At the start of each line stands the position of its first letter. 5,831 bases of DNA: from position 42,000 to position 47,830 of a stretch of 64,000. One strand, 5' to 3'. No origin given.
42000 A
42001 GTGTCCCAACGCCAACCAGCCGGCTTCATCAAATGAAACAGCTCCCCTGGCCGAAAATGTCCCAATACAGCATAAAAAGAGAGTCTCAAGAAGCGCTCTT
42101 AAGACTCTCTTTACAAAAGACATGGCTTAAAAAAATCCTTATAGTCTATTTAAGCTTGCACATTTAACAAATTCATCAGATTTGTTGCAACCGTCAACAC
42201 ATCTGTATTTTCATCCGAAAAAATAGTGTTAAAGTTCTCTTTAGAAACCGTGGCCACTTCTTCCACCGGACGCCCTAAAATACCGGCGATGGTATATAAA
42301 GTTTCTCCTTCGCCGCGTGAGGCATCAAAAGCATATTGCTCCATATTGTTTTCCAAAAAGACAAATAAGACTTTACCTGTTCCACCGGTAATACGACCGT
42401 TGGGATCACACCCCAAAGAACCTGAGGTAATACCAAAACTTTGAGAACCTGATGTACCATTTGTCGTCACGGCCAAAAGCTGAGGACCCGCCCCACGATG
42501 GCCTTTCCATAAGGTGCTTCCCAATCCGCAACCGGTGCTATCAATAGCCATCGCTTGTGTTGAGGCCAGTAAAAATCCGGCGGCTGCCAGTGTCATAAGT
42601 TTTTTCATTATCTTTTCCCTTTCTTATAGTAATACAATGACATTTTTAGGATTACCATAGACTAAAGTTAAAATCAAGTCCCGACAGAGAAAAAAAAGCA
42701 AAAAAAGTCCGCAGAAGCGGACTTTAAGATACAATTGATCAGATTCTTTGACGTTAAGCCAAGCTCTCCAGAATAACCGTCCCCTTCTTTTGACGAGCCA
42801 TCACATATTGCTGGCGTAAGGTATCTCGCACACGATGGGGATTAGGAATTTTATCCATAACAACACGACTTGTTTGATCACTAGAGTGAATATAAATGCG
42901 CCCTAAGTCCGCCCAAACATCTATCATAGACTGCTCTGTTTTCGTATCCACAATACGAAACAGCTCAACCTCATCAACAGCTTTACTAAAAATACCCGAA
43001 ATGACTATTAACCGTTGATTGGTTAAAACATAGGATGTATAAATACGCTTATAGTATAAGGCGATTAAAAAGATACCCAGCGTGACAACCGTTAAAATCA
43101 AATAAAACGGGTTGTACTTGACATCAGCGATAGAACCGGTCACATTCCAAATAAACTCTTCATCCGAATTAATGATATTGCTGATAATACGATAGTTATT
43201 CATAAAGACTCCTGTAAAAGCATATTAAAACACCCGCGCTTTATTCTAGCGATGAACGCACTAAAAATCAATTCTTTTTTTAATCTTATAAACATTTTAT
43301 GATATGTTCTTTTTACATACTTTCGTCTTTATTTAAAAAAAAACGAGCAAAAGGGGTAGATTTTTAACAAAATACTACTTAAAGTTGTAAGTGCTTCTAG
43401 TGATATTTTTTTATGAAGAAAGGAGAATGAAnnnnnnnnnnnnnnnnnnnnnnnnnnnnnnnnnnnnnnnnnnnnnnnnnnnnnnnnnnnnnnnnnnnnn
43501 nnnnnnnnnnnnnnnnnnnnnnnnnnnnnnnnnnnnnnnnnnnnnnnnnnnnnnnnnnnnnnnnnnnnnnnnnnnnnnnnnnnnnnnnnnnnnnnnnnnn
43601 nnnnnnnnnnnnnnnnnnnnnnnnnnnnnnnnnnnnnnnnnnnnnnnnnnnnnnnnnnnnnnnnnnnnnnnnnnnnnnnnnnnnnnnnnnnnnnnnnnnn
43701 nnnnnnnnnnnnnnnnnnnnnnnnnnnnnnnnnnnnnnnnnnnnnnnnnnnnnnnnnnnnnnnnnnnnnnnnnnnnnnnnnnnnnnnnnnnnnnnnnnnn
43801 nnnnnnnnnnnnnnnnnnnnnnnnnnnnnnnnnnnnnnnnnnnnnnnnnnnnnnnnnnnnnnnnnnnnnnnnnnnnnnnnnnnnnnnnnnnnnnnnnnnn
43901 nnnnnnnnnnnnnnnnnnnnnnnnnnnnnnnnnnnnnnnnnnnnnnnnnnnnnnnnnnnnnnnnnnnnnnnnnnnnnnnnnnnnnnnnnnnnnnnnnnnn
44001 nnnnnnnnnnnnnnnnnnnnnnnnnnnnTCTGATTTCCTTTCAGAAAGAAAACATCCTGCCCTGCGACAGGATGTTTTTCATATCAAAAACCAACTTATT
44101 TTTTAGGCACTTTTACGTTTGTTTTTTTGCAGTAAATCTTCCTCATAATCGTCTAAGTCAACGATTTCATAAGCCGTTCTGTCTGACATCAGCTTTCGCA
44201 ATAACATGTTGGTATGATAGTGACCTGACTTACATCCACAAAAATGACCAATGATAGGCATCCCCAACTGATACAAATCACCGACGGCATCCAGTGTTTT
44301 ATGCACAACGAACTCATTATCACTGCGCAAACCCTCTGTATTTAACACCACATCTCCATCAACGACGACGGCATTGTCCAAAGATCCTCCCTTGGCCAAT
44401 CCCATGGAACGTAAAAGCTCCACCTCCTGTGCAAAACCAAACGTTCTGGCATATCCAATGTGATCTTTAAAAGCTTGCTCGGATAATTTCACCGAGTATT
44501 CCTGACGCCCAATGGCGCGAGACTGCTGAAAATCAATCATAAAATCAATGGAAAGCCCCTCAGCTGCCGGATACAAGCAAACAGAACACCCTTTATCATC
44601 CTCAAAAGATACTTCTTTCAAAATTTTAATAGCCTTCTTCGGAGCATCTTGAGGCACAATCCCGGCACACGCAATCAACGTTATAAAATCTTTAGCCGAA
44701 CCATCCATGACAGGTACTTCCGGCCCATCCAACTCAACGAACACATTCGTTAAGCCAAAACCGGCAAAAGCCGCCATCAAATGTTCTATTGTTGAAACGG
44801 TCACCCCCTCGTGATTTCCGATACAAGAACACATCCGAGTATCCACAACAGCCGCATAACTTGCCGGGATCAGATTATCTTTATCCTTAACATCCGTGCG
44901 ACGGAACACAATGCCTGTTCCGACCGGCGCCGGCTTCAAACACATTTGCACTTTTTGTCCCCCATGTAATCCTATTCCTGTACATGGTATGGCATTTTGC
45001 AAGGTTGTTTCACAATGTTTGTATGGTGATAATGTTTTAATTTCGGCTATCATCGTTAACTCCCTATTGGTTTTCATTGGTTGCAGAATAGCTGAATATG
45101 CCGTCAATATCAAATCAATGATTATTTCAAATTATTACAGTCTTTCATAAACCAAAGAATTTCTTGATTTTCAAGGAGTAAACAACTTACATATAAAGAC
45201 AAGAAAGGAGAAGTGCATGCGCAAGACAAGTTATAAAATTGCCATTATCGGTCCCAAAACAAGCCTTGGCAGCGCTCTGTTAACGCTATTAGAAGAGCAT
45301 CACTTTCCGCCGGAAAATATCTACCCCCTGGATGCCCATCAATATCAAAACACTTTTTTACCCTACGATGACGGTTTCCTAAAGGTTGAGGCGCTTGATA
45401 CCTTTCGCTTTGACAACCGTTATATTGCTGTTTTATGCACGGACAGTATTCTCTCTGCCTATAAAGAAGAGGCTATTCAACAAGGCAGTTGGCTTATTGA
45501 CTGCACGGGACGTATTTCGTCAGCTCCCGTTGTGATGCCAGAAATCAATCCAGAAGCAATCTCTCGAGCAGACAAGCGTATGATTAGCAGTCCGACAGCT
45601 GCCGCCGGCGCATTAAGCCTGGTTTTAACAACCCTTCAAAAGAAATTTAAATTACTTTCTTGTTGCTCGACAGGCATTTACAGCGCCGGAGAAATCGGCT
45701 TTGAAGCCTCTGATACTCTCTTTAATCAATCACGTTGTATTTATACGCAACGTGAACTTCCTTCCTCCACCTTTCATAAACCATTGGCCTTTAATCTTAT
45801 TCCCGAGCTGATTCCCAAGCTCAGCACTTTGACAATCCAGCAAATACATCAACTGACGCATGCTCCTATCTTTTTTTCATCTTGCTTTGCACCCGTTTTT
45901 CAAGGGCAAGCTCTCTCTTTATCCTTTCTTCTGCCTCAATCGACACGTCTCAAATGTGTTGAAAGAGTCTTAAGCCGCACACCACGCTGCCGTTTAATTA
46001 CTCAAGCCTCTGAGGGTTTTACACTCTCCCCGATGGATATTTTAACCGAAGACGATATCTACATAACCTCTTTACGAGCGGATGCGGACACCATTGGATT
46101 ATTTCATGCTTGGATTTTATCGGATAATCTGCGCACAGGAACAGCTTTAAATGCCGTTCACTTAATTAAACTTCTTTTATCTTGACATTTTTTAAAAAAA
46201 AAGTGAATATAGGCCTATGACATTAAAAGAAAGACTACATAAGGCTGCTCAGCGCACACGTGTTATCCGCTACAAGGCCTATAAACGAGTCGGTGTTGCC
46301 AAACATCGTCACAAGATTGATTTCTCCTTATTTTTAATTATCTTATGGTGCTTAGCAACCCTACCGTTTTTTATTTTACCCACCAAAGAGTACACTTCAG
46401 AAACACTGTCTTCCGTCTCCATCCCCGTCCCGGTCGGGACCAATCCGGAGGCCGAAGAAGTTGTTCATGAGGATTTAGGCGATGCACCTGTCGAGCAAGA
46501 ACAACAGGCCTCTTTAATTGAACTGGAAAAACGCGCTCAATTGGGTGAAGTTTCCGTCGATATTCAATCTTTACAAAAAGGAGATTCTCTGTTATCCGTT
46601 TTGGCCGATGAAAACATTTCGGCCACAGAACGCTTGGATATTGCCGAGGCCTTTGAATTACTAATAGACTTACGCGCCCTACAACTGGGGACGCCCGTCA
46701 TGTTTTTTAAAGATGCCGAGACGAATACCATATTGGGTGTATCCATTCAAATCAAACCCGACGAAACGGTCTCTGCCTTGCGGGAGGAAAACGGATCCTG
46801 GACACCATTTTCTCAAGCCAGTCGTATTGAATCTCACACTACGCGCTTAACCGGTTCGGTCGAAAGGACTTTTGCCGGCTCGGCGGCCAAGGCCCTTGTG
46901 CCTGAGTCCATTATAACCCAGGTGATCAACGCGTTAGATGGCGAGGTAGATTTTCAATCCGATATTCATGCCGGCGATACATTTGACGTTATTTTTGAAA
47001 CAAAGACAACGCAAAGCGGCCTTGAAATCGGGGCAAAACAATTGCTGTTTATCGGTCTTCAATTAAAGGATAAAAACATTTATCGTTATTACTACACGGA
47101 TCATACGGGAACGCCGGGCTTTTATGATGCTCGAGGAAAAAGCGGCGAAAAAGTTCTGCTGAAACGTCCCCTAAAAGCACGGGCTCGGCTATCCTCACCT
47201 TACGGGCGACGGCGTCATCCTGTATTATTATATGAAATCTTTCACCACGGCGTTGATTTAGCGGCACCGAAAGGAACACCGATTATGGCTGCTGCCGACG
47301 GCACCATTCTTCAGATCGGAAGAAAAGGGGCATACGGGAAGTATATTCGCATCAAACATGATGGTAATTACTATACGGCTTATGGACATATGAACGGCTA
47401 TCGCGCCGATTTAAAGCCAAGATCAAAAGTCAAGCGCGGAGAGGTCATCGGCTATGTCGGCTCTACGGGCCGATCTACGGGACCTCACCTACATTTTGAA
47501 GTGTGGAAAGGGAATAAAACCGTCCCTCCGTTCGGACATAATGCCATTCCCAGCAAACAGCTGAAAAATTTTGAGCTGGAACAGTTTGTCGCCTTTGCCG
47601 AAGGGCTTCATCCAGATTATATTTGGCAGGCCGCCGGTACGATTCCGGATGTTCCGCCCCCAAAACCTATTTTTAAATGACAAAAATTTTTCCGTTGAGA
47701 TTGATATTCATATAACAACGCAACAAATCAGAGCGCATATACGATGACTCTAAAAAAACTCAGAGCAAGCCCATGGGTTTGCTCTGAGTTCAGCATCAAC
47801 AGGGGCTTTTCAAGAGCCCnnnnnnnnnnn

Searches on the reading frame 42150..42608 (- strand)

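Call 40: search_protein_families(library=pfam, proteins=[window:42150-42608:-], max_evalue=0.0001)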
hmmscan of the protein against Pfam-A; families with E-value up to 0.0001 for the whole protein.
window:42150-42608:- (152 aa): 1 family
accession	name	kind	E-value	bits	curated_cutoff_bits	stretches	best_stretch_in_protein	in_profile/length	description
PF11220.13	DUF3015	-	2.6e-31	108.8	25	1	21-148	4-132/142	Protein of unknown function (DUF3015)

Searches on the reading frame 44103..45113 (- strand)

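Call 41: search_protein_families(library=pfam, proteins=[window:44103-45113:-], max_evalue=0.0001)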
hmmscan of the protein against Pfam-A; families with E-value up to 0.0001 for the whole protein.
window:44103-45113:- (336 aa): 1 family
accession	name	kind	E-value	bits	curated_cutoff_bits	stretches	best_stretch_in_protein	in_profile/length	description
PF03331.19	LpxC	-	5e-99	331.6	27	1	36-309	2-267/268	UDP-3-O-acyl N-acetylglycosamine deacetylase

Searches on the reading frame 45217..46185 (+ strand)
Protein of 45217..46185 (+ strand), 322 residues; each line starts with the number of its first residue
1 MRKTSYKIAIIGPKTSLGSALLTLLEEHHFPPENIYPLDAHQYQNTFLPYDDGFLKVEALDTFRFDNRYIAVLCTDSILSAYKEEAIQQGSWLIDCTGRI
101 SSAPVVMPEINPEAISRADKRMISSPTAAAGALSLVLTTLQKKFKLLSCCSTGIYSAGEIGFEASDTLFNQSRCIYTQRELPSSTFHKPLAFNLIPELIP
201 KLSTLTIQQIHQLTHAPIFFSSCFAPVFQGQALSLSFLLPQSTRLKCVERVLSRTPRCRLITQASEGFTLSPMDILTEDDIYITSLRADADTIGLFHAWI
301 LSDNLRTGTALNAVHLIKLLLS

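Call 41: search_protein_families(library=pfam, proteins=[window:45217-46185:+], max_evalue=0.0001)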
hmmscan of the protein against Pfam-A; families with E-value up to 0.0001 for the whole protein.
window:45217-46185:+ (322 aa): 2 families
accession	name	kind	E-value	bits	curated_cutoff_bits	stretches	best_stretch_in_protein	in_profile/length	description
PF01118.30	Semialdhyde_dh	-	2.4e-08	34.9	26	1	7-117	1-120/121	Semialdehyde dehydrogenase, NAD binding domain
PF02774.23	Semialdhyde_dhC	-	3.4e-08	34.3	26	1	161-306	26-183/184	Semialdehyde dehydrogenase, dimerisation domain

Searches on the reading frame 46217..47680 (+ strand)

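Call 21: search_protein_families(library=pfam, proteins=[window:46217-47680:+], max_evalue=0.00001)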
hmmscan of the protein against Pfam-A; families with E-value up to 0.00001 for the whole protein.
window:46217-47680:+ (487 aa): 2 families
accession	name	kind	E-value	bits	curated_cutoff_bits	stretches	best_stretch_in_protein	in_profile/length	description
PF01551.29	Peptidase_M23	-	2.2e-33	114.8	28.7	1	342-437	2-95/96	Peptidase family M23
PF19425.4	Csd3_N2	-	8.4e-10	39.1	27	1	207-329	5-120/122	Csd3 second domain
